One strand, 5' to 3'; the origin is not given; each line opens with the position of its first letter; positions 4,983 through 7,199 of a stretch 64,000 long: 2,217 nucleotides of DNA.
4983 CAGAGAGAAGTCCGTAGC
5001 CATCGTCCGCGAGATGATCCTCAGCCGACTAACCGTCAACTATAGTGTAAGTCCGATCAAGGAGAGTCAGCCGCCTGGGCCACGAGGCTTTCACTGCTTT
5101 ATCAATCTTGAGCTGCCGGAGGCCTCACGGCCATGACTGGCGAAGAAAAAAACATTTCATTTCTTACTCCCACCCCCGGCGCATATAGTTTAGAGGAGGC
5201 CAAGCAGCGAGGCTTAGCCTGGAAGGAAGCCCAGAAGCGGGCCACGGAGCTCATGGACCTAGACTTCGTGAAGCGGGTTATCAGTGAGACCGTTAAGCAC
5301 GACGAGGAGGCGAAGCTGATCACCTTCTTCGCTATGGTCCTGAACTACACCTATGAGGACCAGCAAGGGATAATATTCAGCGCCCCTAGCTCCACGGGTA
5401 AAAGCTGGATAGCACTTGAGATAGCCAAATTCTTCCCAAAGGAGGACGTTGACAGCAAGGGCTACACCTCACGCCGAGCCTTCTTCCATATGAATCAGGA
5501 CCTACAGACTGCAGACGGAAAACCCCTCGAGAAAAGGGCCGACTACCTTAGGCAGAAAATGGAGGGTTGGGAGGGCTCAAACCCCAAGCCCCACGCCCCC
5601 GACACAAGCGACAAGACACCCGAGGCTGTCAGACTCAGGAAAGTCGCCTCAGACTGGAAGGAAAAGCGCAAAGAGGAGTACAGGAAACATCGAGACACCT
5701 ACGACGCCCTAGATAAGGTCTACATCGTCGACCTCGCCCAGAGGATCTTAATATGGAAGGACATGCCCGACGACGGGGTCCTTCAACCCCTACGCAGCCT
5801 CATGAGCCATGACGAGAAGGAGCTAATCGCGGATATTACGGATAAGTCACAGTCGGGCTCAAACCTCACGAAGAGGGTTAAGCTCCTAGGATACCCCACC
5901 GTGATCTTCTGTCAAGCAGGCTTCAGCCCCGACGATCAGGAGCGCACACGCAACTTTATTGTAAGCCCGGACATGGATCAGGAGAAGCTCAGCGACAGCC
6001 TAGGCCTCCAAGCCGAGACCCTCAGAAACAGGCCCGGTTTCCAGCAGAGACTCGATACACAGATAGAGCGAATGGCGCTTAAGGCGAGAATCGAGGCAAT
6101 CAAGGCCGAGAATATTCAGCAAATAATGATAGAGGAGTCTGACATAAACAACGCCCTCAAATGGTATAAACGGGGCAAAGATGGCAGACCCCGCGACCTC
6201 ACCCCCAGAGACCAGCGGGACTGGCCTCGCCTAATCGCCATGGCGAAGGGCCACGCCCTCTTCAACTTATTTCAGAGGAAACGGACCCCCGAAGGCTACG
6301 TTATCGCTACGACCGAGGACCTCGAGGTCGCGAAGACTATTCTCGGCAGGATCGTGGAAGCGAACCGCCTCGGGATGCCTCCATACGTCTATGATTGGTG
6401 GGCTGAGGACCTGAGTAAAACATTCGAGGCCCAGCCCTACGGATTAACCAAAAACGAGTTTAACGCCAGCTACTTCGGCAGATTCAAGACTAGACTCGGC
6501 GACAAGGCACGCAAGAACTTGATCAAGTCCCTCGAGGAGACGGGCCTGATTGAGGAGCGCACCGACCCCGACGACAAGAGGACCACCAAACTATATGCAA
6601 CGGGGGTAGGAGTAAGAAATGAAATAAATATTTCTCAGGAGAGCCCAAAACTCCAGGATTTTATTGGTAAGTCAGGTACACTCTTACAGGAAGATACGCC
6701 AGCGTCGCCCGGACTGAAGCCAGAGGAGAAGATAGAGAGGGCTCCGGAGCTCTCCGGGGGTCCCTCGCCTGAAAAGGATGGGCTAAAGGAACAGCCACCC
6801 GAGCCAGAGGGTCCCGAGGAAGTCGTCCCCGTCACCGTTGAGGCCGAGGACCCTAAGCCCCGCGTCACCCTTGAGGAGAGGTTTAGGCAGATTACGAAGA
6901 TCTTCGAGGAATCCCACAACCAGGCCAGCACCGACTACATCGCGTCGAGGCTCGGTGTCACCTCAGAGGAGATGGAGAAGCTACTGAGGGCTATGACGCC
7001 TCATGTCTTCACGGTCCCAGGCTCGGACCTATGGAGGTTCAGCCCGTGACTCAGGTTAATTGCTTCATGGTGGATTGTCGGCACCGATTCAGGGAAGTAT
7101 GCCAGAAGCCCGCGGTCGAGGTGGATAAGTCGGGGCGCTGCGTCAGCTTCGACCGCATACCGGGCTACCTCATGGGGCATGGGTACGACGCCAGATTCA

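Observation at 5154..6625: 38-bp inverted repeat (35/38) embedded in-frame in the NTPase gene and bracketing its whole ATPase core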

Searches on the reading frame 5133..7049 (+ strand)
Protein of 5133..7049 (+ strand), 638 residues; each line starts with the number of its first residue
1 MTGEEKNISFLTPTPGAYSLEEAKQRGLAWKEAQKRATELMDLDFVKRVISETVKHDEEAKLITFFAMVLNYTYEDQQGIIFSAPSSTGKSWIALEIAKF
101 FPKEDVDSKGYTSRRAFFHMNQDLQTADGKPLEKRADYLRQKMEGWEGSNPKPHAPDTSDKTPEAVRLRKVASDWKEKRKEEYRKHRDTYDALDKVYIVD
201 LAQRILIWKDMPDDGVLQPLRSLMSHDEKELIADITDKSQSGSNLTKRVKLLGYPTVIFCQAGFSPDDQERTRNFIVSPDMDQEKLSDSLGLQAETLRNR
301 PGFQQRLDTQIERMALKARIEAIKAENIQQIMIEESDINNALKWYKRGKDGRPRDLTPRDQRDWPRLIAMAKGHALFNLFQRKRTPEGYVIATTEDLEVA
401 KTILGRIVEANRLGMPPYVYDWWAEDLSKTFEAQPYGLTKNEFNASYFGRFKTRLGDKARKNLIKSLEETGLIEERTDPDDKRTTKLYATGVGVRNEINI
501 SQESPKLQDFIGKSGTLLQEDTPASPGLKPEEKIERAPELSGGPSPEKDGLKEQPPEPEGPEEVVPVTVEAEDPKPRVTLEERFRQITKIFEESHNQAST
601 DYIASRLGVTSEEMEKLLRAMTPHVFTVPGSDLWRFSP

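Call 7: search_protein_families(library=pfam, proteins=[window:5133-7049:+], max_evalue=0.01)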
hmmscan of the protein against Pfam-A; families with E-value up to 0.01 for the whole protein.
window:5133-7049:+ (638 aa): 0 families

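Call 8: search_protein_families(library=phrogs, proteins=[window:5133-7049:+], max_evalue=0.01)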
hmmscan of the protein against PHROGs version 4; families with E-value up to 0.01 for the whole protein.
window:5133-7049:+ (638 aa): 0 families

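Call 9: search_solved_structures(query=window:5133-7049:+, max_evalue=1)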
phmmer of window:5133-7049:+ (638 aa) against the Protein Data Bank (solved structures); distinct sequences matched with E-value up to 1: 0.

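Call 10: find_homologous_proteins(query=window:5133-7049:+, max_evalue=0.001)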
Query window:5133-7049:+ (638 aa): 349 proteins with E <= 0.001 among 8000 candidates; the best 120 are listed.
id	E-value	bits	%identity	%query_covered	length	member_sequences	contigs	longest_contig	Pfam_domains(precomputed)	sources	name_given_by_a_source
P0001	0.0e+0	1441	100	100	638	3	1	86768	-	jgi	jgi:hypothetical protein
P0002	2.5e-200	685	62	80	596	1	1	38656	-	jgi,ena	-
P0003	5.5e-199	681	60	84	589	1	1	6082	-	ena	-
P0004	4.7e-188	645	59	78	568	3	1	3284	-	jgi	jgi:hypothetical protein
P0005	1.9e-185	636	59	79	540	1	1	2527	-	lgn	-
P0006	6.8e-185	634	57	82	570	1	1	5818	-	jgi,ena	-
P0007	6.7e-184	631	60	76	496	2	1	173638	-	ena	-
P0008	2.7e-183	629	57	78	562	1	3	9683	-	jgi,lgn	jgi:hypothetical protein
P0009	5.5e-181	621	58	74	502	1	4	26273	-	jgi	jgi:DNA polymerase III delta prime subunit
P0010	2.9e-180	619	57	80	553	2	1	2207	-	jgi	-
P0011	3.2e-180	619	59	77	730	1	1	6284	-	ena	-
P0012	3.4e-169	583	57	78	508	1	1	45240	-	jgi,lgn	jgi:hypothetical protein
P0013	2.5e-160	553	51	77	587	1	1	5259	-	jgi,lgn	jgi:hypothetical protein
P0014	1.1e-155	538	53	75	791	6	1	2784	PF08708.17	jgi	jgi:hypothetical protein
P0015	6.9e-146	506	49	77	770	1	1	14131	PF09250.17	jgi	jgi:hypothetical protein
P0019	3.3e-129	450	48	76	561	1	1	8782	-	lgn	-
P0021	8.1e-78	281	39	69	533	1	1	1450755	-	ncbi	ncbi:MAG: hypothetical protein ACPLKQ_06980 [Candidatus Bathyarchaeales archaeon]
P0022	2.5e-75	273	36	79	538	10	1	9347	-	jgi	jgi:hypothetical protein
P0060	2.3e-64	236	36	47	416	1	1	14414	PF27228.1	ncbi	-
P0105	1.9e-61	227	40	37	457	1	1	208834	PF00772.27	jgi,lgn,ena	-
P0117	5.6e-61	225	37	47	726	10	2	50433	PF27228.1,PF13155.13,PF13662.13,PF01751.29,PF13362.13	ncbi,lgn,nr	ncbi:MAG: toprim domain-containing protein [Patescibacteria group bacterium]|nr:toprim domain-contai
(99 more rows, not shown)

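Call 13: find_related_loci(query=A1, collection=metagenome_contigs, flank=4000)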
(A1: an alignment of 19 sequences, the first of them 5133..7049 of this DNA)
Query A1 (638 aa) in metagenome_contigs; peptide patterns used: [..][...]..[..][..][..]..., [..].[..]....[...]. (x = any residue, [..] = any of these).
600 stretches matched a pattern (row limit reached: there are more); 525 encode a relative of the query (tblastn E <= 1e-3); the best 80 are kept; 80 distinct loci.
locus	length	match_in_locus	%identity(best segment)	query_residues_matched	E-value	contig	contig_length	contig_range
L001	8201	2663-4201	62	5-512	0e+0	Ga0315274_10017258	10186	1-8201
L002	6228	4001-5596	58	2-513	0e+0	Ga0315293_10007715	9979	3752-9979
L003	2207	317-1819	57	1-512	0e+0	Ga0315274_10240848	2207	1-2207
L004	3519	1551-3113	57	5-527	0e+0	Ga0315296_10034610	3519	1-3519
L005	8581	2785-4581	46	6-636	1e-167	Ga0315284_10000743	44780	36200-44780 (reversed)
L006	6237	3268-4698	50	4-500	9e-154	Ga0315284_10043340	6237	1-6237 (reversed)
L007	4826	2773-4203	50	4-500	6e-156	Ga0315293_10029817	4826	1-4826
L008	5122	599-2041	49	7-488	2e-152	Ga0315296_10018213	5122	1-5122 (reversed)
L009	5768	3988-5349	51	37-494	5e-149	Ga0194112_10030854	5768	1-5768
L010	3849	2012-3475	48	2-501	2e-151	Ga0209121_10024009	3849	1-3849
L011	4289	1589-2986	49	4-488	2e-149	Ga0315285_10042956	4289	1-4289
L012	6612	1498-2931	48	8-504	9e-145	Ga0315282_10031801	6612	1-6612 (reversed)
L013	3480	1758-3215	45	7-505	4e-133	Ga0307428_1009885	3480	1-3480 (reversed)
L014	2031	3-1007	62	195-537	5e-138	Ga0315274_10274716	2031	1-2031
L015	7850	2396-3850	45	13-506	5e-128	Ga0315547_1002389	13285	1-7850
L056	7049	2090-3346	34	19-490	5e-67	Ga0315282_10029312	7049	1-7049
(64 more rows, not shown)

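Call 22: find_related_loci(query=A1, collection=genome_contigs, flank=6000)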
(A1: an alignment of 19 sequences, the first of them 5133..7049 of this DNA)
Query A1 (638 aa) in genome_contigs; peptide patterns used: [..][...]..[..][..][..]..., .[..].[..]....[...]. (x = any residue, [..] = any of these).
199 stretches matched a pattern; 167 encode a relative of the query (tblastn E <= 1e-3); the best 80 are kept; 80 distinct loci.
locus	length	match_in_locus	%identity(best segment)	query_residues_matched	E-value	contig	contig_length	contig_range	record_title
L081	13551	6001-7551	60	1-512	0e+0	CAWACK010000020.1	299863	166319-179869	MAG: Candidatus Bathyarchaeota archaeon isolate MFD03726.bin.1.105 genome assembly, contig: contig_70292, whole genome s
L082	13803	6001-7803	49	1-636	0e+0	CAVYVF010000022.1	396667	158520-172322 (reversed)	MAG: Candidatus Bathyarchaeota archaeon isolate MFD03899.bin.2.91 genome assembly, contig: contig_8216, whole genome sho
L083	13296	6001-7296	35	2-494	1e-76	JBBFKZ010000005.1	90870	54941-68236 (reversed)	MAG: Candidatus Bathyarchaeia archaeon isolate Uz-U4-12 NODE_5_length_90870_cov_4.494190, whole genome shotgun sequence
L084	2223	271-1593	36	33-499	3e-77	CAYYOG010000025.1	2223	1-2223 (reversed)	MAG TPA_asm: uncultured Thermotogae bacterium isolate binchicken_co40_63 genome assembly, contig: NODE_13371_length_2223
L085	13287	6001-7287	36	41-495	2e-73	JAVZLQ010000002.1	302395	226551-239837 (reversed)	MAG: Candidatus Bathyarchaeia archaeon isolate DRTY-6_201907_bins_62 DRTY-6_201907_bins_62_scaffold_2, whole genome shot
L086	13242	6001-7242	38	49-488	4e-73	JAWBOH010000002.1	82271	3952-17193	MAG: Candidatus Bathyarchaeia archaeon isolate HHBFW-2_201803_bins_195 HHBFW-2_201803_bins_195_scaffold_2, whole genome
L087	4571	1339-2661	37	18-488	1e-72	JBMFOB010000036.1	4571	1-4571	MAG: Candidatus Bathyarchaeia archaeon isolate KM4338-26 NODE_36_length_4571_cov_8.352915, whole genome shotgun sequence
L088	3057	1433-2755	37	18-488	2e-72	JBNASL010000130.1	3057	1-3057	MAG: Candidatus Bathyarchaeales archaeon isolate Kamch4336-1-MF-15 bin22_IDBA_re-assembly_contigs.fa-130, whole genome s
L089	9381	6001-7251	34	10-483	4e-69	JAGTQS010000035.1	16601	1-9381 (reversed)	MAG: Candidatus Bathyarchaeota archaeon isolate QZM_B1_bin_12_1 QZM_B1_bin_12_1_scaffold_3553_curated, whole genome shot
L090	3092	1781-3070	34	41-496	4e-68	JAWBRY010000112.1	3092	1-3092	MAG: Candidatus Bathyarchaeia archaeon isolate JZ-1_201705_bins_87 JZ-1_201705_bins_87_scaffold_112, whole genome shotgu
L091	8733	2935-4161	34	22-494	7e-67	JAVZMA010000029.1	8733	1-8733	MAG: Candidatus Bathyarchaeia archaeon isolate DRTY-6_201907_bins_79 DRTY-6_201907_bins_79_scaffold_29, whole genome sho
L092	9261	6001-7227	34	22-494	7e-67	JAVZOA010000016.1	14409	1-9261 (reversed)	MAG: Candidatus Bathyarchaeia archaeon isolate DRTY-6_201912_bins_76 DRTY-6_201912_bins_76_scaffold_16, whole genome sho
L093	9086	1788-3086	32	2-494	4e-60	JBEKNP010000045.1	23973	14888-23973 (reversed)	MAG: Candidatus Bathyarchaeia archaeon isolate SPRUCE 41 SPRUCE_41_45, whole genome shotgun sequence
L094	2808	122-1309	33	44-490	3e-54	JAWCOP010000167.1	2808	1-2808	MAG: Candidatus Bathyarchaeia archaeon isolate JZ-2_201808_bins_108 JZ-2_201808_bins_108_scaffold_167, whole genome shot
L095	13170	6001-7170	37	36-490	7e-52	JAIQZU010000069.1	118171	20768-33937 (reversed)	MAG: Candidatus Scalindua sp. isolate OFTM1 OFTM1_68, whole genome shotgun sequence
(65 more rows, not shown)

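Call 23: find_related_loci(query=A1, collection=viral_contigs, flank=6000)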
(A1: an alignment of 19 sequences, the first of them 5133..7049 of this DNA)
Query A1 (638 aa) in viral_contigs; peptide patterns used: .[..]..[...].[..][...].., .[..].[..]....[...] (x = any residue, [..] = any of these).
46 stretches matched a pattern, but none encodes a relative of the query by tblastn (E <= 1e-3).

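Call 34: search_protein_families(library=pfam, proteins=[P0060, P0117, P0015, P0105, P0021], max_evalue=0.01)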
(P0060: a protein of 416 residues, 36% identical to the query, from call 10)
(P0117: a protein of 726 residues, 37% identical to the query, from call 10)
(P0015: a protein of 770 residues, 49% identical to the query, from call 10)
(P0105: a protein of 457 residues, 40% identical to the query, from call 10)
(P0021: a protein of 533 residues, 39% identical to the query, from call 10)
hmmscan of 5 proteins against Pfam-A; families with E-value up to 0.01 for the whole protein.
P0060 (416 aa): 0 families

P0117 (726 aa): 5 families
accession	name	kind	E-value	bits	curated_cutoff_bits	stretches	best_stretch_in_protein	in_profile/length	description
PF13155.12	Toprim_2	-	1.1e-12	48.6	22.1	1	194-282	1-87/88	Toprim-like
PF13362.12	Toprim_3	-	4e-07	30.8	27.2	1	193-285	2-91/95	Toprim domain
PF13662.12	Toprim_4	-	2.2e-06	28.2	25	1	192-265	2-82/85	Toprim domain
PF01751.28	Toprim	-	1.4e-05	25.6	23.1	1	193-266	2-93/96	Toprim domain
PF12965.13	DUF3854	-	0.0017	18.7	23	0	183-284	2-124/130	Domain of unknown function (DUF3854)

P0015 (770 aa): 1 family
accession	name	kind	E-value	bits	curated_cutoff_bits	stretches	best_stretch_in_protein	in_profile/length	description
PF09250.16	Prim-Pol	-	1.6e-05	25.8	22.8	1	54-144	52-138/158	Bifunctional DNA primase/polymerase, N-terminal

P0105 (457 aa): 1 family
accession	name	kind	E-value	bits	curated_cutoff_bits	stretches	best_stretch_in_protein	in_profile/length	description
PF00772.26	DnaB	-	4.7e-08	33.4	23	1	7-72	5-69/103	DnaB-like helicase N terminal domain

P0021 (533 aa): 0 families

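Call 46: predict_structure(alignment_id=A3)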
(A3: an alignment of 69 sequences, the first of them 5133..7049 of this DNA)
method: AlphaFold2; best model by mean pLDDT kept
length: 638 residues; sequences in the alignment: 69
mean_pLDDT: 84.5   pTM: 0.74
mean pLDDT of the five models: 84.5, 83.3, 81.8, 81.1, 79.7
residues with pLDDT >= 90: 424; 70-90: 106; 50-70: 16; < 50: 92
segments of 3 or more residues with pLDDT < 50: 1-11, 493-573
pLDDT, mean of each block of 10 residues (from residue 1): 42 69 93 97 97 94 97 94 78 96 97 92 91 96 98 97 97 98 97 96 96 93 92 92 93 96 73 86 91 96 95 98 97 98 93 91 94 98 97 98 92 89 95 95 96 94 94 96 96 43 40 37 39 35 36 39 37 61 86 85 89 89 81 79
secondary structure, 60 per line:
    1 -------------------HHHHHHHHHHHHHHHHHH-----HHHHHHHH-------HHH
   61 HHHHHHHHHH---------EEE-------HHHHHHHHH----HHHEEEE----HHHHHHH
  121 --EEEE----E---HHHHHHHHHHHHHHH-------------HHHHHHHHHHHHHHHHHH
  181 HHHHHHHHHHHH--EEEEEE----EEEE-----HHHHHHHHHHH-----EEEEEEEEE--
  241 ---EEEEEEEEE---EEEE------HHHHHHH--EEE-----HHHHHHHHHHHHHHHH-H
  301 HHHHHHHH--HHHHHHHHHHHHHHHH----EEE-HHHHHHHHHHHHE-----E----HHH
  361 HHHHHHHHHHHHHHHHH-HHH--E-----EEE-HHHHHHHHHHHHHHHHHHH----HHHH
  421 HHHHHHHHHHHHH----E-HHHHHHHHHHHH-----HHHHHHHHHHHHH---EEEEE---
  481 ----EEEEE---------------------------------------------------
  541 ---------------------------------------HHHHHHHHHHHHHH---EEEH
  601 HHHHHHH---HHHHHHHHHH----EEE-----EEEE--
elements in order: H20-37 H43-50 H58-70 E80-82 H90-98 E106-109 H114-120 E123-126 H135-149 H163-192 E195-200 E205-208 H214-224 E230-238 E244-252 E256-259 H266-272 E275-277 H283-298 H300-308 H311-326 E331-333 H335-346 H358-377 E390-392 H394-412 H417-433 H440-451 H457-469 E473-477 E485-489 H580-593 E597-599 H600-607 H611-620 E625-627 E633-636
